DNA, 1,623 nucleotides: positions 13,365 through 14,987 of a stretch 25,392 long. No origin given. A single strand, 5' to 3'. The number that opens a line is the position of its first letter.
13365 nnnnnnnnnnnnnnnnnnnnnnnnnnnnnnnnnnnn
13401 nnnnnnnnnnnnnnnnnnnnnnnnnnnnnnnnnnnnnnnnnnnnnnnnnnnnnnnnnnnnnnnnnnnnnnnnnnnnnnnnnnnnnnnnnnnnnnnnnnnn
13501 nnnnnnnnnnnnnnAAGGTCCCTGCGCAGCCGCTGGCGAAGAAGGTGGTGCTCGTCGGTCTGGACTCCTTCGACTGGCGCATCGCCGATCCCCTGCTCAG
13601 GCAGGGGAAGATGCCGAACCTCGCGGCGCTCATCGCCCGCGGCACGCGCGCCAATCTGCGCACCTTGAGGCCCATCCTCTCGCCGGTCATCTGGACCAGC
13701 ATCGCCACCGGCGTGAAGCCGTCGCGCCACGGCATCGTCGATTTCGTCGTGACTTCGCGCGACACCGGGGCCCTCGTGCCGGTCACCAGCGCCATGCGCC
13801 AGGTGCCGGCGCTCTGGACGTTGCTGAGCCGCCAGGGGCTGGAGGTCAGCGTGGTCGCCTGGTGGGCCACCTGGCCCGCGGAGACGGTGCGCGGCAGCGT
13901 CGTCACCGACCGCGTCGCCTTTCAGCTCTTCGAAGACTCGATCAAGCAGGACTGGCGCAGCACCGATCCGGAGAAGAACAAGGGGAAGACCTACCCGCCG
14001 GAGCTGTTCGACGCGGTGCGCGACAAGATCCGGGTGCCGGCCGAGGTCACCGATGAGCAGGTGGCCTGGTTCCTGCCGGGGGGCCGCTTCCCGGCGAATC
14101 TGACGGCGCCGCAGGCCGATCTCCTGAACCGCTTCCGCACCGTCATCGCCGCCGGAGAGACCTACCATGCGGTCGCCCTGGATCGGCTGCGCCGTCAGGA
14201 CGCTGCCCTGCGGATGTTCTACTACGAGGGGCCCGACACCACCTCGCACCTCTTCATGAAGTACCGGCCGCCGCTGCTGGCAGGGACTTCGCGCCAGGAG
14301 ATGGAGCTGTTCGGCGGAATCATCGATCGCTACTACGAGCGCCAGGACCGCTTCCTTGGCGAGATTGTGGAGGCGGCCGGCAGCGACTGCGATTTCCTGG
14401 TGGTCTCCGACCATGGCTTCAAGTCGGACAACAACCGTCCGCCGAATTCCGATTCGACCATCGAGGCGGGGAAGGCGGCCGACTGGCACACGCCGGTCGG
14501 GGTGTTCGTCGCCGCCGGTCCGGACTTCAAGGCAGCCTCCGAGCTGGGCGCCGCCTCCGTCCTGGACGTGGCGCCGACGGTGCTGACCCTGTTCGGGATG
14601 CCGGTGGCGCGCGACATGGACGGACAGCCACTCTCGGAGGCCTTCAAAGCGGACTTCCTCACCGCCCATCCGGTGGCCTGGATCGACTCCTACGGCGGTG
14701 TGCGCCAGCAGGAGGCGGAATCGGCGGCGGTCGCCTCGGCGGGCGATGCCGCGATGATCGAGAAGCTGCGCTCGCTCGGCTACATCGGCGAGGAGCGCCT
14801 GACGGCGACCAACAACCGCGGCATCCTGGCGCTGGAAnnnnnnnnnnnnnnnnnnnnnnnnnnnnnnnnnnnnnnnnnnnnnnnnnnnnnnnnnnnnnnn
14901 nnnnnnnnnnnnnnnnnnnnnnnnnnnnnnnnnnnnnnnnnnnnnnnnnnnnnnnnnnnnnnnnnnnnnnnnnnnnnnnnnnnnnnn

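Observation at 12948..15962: Giant membrane-anchored SPFH + alkaline-phosphatase-superfamily phosphodiesterase + TPR protein.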

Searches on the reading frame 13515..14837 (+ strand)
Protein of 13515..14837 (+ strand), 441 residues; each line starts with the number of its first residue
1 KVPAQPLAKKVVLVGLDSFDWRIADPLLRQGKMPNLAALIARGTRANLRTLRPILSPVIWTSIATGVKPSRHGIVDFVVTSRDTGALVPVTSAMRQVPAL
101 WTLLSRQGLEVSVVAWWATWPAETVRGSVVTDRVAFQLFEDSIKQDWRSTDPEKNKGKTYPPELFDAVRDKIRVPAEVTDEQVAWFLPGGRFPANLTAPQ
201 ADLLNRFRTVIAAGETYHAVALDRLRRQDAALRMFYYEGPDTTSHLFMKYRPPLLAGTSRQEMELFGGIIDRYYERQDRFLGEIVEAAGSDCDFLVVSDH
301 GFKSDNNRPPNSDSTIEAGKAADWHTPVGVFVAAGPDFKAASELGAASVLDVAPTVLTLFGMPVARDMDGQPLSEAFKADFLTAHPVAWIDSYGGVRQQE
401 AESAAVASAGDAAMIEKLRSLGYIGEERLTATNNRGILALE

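Call 22: search_solved_structures(query=window:13515-14837:+, max_evalue=1, show_alignments=2)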
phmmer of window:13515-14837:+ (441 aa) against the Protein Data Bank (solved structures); distinct sequences matched with E-value up to 1: 12.
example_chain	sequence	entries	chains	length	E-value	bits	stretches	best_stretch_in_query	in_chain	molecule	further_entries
5vpu_A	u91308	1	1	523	0.01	17.9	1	273-373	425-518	2,3-bisphosphoglycerate-independent phosphoglycerate mutase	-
2gsn_A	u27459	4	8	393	0.012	17.6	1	18-77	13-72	phosphodiesterase-nucleotide pyrophosphatase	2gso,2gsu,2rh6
7n1s_A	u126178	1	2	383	0.015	17.3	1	18-77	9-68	Phosphodiesterase-nucleotide pyrophosphatase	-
3szy_A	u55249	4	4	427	0.018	17.1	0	12-114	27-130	phosphonoacetate hydrolase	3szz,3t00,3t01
3t02_A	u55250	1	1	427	0.018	17.1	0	12-114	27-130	phosphonoacetate hydrolase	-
7mw8_D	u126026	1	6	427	0.019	17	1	18-77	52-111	Phosphodiesterase-nucleotide pyrophosphatase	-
7stt_A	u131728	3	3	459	0.13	14.3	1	31-114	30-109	N-acetylgalactosamine-6-sulfatase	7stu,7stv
7knf_A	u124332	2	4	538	0.22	13.5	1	274-378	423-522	2,3-bisphosphoglycerate-independent phosphoglycerate mutase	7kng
5kgn_A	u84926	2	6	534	0.22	13.5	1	274-378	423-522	2,3-bisphosphoglycerate-independent phosphoglycerate mutase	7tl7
5kgl_A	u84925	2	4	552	0.23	13.4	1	274-378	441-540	2,3-bisphosphoglycerate-independent phosphoglycerate mutase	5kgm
2o3f_A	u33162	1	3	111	0.45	12.5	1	361-429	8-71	Putative HTH-type transcriptional regulator ybbH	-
2ify_A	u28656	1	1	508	0.48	12.4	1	274-372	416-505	2,3-bisphosphoglycerate-independent phosphoglycerate mutase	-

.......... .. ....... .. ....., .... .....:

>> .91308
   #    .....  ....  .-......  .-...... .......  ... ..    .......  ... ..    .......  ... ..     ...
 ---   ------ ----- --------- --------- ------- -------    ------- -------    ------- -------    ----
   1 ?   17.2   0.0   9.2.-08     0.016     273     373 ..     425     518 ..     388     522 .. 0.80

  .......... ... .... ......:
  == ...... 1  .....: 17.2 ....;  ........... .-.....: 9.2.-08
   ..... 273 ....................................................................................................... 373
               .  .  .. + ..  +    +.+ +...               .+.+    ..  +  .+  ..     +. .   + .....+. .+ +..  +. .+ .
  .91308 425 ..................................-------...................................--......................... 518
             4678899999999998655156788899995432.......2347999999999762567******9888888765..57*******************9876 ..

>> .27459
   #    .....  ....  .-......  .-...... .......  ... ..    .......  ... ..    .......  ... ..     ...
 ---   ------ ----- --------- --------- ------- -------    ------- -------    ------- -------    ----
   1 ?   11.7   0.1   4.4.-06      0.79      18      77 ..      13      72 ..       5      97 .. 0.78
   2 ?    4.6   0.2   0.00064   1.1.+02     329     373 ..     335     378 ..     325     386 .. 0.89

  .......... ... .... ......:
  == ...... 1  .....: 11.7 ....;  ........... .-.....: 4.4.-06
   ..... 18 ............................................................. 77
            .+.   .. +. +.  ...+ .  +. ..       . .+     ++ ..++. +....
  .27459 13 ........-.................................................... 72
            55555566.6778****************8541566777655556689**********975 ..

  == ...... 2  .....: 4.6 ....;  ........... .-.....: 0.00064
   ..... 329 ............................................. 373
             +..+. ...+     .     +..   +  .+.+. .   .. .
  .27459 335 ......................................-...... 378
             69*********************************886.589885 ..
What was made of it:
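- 13680..13682 (+): S245, the predicted catalytic nucleophile. It aligns with the Thr of SLTFPNH in Xanthomonas NPP. HMMER alignment to 2gsn_A (call 22).
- On NPP / ENPP phosphodiesterases (PF01663): Assignment is by motif and by partial HMMER alignment (call 22).
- Closest known: Nucleotide pyrophosphatase/phosphodiesterases. Different: The phosphoryl-binding Asn is replaced by an invariant Phe266 (call 22). Sequence similarity to any solved NPP is only E about 0.01 (call 22).
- The NPP Asn is replaced by Phe266, so the chemistry may differ from that of NPPs (call 22). The Ser nucleophile and weak sequence hits recall cytoplasmic iPGM (E 0.01, call 22). The NPP Asn is missing (call 22).
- Tried and rejected: PDB sequence search with the AlkP domain: only marginal hits at E about 0.01 (call 22).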

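Call 28: predict_structure(alignment_id=A2)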
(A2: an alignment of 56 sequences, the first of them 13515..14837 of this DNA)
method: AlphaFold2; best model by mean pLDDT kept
length: 441 residues; sequences in the alignment: 56
mean_pLDDT: 87.3   pTM: 0.90
mean pLDDT of the five models: 87.3, 85.6, 85.4, 83.4, 83.1
residues with pLDDT >= 90: 293; 70-90: 83; 50-70: 49; < 50: 16
segments of 3 or more residues with pLDDT < 50: 141-144, 398-406, 427-429
pLDDT, mean of each block of 10 residues (from residue 1): 81 97 98 98 98 88 95 82 74 89 95 93 95 71 62 87 94 93 97 94 93 96 95 96 93 90 96 98 97 97 90 70 89 98 96 98 95 97 96 64 46 65 53 58 57
secondary structure, 60 per line:
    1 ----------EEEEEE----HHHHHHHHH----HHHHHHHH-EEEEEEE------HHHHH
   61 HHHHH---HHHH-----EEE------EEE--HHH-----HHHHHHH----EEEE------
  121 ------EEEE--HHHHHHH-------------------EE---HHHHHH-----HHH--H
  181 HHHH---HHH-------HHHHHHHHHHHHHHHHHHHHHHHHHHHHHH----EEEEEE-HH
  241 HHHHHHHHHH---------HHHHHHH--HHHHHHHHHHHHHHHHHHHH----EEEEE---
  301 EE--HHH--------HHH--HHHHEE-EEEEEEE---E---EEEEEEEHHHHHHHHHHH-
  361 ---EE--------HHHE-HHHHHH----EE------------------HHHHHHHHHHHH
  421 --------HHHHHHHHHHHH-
elements in order: E11-16 H21-29 H34-41 E43-49 H56-65 H69-72 E78-80 E87-89 H100-106 E111-114 E127-130 H133-139 H164-169 H180-184 H198-227 E232-237 H239-250 H260-266 H269-288 E293-297 H321-324 E328-334 E342-348 H349-359 H379-384 H409-420 H429-440
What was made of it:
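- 13479..13544 (+): Linker of about 22 residues (178-199). It is non-helical and low-confidence, and it replaces the CC1/CC2 coiled coil of canonical SPFH proteins. The first AlkP beta-strand starts at residue 200 (call 28).
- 13545..14672 (+): Alkaline-phosphatase-superfamily, NPP-like catalytic domain, residues 200-575. AF2 pLDDT 87 and pTM 0.90 (call 28).
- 13905..14201 (+): Family-specific, mostly helical insertion inside the AlkP core, about residues 320-418. It carries the invariant motifs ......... and GKTYPP and is a candidate substrate cap. Helices at model positions 133-227 (call 28).
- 14673..14801 (+): Connector, residues 576-618. It is partly disordered and contains the conserved helix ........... 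pLDDT below 50 at model positions 398-406 (call 28).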

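Call 37: find_related_loci(query=A2, collection=genome_contigs, flank=6000)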
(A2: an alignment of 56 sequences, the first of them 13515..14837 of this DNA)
Query A2 (441 aa) in genome_contigs; peptide patterns used: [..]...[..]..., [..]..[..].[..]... (x = any residue, [..] = any of these).
600 stretches matched a pattern (row limit reached: there are more); 202 encode a relative of the query (tblastn E <= 1e-3); the best 80 are kept; 80 distinct loci.
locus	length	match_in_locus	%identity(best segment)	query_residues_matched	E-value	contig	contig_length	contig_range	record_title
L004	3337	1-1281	70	14-441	0e+0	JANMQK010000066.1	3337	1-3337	MAG: Acidobacteriota bacterium isolate OTE_51_metabat_25 OTE_51_k141_3656491, whole genome shotgun sequence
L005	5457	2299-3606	68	5-441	0e+0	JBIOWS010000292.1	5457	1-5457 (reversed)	MAG: Candidatus Polarisedimenticolia bacterium isolate MAG076 k127_4159622, whole genome shotgun sequence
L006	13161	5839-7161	66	1-441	0e+0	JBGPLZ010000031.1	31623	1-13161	MAG: Acidobacteriota bacterium isolate OBJ_0618_7090110_25 k141_5844283_length_31623_cov_15.0000, whole genome shotgun s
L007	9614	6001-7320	66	1-441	0e+0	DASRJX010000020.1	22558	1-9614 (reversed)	MAG TPA_asm: Candidatus Cryosericum sp. isolate SMAG_U10147 k141_3407500, whole genome shotgun sequence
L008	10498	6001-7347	63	1-441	0e+0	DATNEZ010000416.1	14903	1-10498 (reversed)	MAG TPA_asm: Candidatus Binatia bacterium isolate SMAG_U11281 k141_3472323, whole genome shotgun sequence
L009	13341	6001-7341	67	1-441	0e+0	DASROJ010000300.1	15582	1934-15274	MAG TPA_asm: Patescibacteria group bacterium isolate SMAG_U10265 k141_845811, whole genome shotgun sequence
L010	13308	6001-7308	64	5-441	0e+0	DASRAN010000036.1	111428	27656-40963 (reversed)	MAG TPA_asm: Patescibacteria group bacterium isolate SMAG_U11119 k141_2488816, whole genome shotgun sequence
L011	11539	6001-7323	59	2-441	2e-166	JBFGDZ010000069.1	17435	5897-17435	MAG: Candidatus Polarisedimenticolia bacterium isolate Mix_sand02.2020.12.D.6 k141_2439462_length_17435_cov_14.0000, who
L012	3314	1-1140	60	65-441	4e-159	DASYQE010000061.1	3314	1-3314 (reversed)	MAG TPA_asm: Candidatus Polarisedimenticolia bacterium isolate SMAG_U4477 k141_3424436, whole genome shotgun sequence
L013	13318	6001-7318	64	5-441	3e-172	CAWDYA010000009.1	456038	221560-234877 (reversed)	MAG: uncultured Acidobacteriota bacterium isolate MFD05684.bin.1.277 genome assembly, contig: contig_80822, whole genome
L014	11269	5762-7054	47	8-437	2e-124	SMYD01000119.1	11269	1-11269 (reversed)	MAG: Acidobacteria bacterium isolate N074bin37 k141_1279590, whole genome shotgun sequence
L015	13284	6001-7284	45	8-440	4e-123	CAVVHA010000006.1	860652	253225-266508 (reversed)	MAG: uncultured Acidobacteriota bacterium isolate MFD02979.bin.2.107 genome assembly, contig: contig_15494, whole genome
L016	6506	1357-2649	47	8-437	8e-122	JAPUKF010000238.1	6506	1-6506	MAG: Acidobacteria bacterium isolate KW1-S15_183 KW1-S15_183_cg238, whole genome shotgun sequence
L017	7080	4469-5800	43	4-440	2e-116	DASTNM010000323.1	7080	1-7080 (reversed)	MAG TPA_asm: Candidatus Polarisedimenticolia bacterium isolate SMAG_U2143 k141_379518, whole genome shotgun sequence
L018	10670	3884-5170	45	6-437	9e-116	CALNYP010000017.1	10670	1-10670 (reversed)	MAG: uncultured bacterium isolate LOGT_bin.0176 genome assembly, contig: contig_48983, whole genome shotgun sequence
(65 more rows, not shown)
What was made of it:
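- On Acidobacteriota AlkP+TPR exported-protein family (uncharacterised): These are the patterns used in the scan, which confirmed 202 relatives (call 37).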
